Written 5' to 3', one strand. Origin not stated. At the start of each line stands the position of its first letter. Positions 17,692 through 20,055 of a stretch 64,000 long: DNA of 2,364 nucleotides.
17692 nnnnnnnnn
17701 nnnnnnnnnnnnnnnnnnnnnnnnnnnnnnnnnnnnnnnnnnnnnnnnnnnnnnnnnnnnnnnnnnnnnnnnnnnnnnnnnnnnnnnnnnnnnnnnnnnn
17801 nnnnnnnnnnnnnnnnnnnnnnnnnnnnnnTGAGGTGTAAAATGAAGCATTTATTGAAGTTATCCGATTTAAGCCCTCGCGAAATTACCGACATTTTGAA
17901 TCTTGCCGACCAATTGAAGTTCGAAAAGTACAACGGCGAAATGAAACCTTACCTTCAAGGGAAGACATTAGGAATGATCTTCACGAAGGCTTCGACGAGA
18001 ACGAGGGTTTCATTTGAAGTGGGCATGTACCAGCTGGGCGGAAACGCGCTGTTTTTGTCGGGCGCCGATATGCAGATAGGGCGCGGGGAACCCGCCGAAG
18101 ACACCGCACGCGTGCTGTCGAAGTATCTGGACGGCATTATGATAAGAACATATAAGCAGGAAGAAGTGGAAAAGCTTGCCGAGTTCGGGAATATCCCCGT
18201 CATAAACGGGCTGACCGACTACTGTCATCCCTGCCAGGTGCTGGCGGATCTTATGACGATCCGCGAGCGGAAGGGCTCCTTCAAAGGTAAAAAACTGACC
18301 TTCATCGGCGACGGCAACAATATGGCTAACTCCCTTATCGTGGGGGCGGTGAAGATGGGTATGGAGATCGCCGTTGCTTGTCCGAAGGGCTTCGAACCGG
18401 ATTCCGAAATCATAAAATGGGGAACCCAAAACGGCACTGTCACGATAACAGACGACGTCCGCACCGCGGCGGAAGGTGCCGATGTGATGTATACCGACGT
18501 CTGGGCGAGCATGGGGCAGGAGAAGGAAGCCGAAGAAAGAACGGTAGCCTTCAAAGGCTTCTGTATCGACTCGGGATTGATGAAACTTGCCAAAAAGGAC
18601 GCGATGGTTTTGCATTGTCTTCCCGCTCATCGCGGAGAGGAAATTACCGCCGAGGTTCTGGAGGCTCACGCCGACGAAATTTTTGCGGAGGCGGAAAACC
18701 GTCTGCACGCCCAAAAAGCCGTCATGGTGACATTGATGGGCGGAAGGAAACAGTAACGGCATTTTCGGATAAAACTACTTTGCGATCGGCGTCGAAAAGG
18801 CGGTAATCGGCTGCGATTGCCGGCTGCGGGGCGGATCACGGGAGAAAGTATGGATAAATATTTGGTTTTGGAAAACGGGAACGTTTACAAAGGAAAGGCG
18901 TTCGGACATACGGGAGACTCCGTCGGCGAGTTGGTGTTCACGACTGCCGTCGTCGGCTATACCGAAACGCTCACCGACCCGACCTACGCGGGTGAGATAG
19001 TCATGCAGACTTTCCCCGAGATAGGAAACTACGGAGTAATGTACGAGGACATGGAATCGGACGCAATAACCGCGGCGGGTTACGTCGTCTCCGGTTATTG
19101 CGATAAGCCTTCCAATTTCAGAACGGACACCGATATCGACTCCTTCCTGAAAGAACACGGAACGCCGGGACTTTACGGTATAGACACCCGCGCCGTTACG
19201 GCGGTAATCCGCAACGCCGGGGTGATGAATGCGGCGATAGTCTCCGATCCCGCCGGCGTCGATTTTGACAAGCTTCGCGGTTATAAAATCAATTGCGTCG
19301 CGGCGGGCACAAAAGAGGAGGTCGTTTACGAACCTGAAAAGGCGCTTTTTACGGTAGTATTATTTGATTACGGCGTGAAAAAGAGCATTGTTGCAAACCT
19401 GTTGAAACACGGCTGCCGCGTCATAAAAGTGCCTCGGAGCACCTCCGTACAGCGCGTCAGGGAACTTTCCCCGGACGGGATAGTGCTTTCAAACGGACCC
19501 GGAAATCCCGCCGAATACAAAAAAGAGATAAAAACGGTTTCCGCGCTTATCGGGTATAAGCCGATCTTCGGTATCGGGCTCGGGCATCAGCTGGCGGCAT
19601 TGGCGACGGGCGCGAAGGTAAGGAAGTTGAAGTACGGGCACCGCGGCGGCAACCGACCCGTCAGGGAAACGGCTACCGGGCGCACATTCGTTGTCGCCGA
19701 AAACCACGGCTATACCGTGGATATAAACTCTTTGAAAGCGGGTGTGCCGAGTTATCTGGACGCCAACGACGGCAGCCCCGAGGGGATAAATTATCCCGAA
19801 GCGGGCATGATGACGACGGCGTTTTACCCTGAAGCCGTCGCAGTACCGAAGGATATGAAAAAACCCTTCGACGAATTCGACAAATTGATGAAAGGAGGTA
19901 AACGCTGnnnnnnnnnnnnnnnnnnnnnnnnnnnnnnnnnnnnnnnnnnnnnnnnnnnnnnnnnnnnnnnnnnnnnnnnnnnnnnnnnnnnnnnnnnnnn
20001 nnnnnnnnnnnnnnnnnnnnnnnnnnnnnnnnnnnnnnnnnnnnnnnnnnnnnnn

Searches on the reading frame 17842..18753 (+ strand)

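Call 20: search_protein_families(library=ncbifam, proteins=[window:17842-18753:+], max_evalue=1e-10)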
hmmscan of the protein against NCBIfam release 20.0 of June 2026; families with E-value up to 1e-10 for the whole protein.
window:17842-18753:+ (304 aa): 16 families
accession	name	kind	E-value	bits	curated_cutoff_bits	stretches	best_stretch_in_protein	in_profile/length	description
NF001986.0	PRK00779.1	subfamily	1.7e-133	444.5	306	1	1-300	5-305/307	ornithine carbamoyltransferase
TIGR00658.1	orni_carb_tr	equivalog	2.7e-125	417.6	280.85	1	2-299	1-303/304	ornithine carbamoyltransferase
TIGR04384.1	putr_carbamoyl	exception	7.6e-89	298.1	500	1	3-300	1-308/330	putrescine carbamoyltransferase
NF011380.0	PRK14805.1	equivalog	4.2e-88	295.3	421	1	1-300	1-301/302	ornithine carbamoyltransferase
NF003286.0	PRK04284.1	subfamily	5.4e-85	285.4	515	1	2-300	7-331/332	ornithine carbamoyltransferase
NF009213.0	PRK12562.1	subfamily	6e-68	229.7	559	1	2-267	7-282/334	ornithine carbamoyltransferase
NF002470.0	PRK01713.1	equivalog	1.3e-64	218.8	545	1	2-297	8-331/334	ornithine carbamoyltransferase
NF011379.0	PRK14804.1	equivalog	2.1e-55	188.1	373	1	1-299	6-309/311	ornithine carbamoyltransferase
NF003384.0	PRK04523.1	equivalog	1.9e-52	178.4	288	1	1-299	3-333/336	N-acetylornithine carbamoyltransferase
NF002032.1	PRK00856.1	equivalog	3.4e-50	170.9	263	1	2-298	1-296/297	aspartate carbamoyltransferase catalytic subunit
TIGR00670.1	asp_carb_tr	equivalog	1.3e-48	165.7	236.95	1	2-299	1-303/304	aspartate carbamoyltransferase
NF008853.0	PRK11891.1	equivalog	1.3e-30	106.4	560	1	2-300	89-399/430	aspartate carbamoyltransferase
NF006046.0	PRK08192.1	equivalog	3.3e-27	95.6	512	1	2-299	7-317/339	aspartate carbamoyltransferase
NF010387.0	PRK13814.1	equivalog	4.2e-19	68.6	660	1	34-295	39-299/310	aspartate carbamoyltransferase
NF005538.0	PRK07200.1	equivalog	1.5e-18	67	453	1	8-224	28-275/396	knotted carbamoyltransferase YgeW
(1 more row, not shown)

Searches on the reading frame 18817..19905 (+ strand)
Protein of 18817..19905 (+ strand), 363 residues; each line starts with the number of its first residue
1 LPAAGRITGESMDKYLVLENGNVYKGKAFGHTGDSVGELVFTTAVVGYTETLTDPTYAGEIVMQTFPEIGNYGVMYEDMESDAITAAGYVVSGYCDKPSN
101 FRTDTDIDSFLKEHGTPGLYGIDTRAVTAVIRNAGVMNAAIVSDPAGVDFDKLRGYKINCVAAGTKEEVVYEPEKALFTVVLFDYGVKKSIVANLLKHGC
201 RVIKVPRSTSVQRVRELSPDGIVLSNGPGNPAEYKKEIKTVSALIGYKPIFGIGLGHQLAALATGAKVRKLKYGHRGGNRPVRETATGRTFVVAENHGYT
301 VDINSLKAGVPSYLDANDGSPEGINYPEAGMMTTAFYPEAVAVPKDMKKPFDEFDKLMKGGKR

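Call 20: search_protein_families(library=ncbifam, proteins=[window:18817-19905:+], max_evalue=1e-10)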
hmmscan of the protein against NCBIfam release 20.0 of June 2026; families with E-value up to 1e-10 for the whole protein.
window:18817-19905:+ (363 aa): 4 families
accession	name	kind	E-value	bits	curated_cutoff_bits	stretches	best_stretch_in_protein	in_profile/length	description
NF009475.0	PRK12838.1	equivalog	1.1e-111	373.3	221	1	12-360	1-355/359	carbamoyl phosphate synthase small subunit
TIGR01368.1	CPSaseIIsmall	equivalog_domain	2e-108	362.6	307.35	1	15-359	2-360/361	glutamine-hydrolyzing carbamoyl-phosphate synthase small subunit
NF011201.0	PRK14607.1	equivalog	2.6e-13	49.5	670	1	202-344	28-176/534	bifunctional anthranilate synthase component II/anthranilate phosphoribosyltransferase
NF010081.0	PRK13566.1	equivalog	7e-11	41.1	645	1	192-341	544-701/729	anthranilate synthase component I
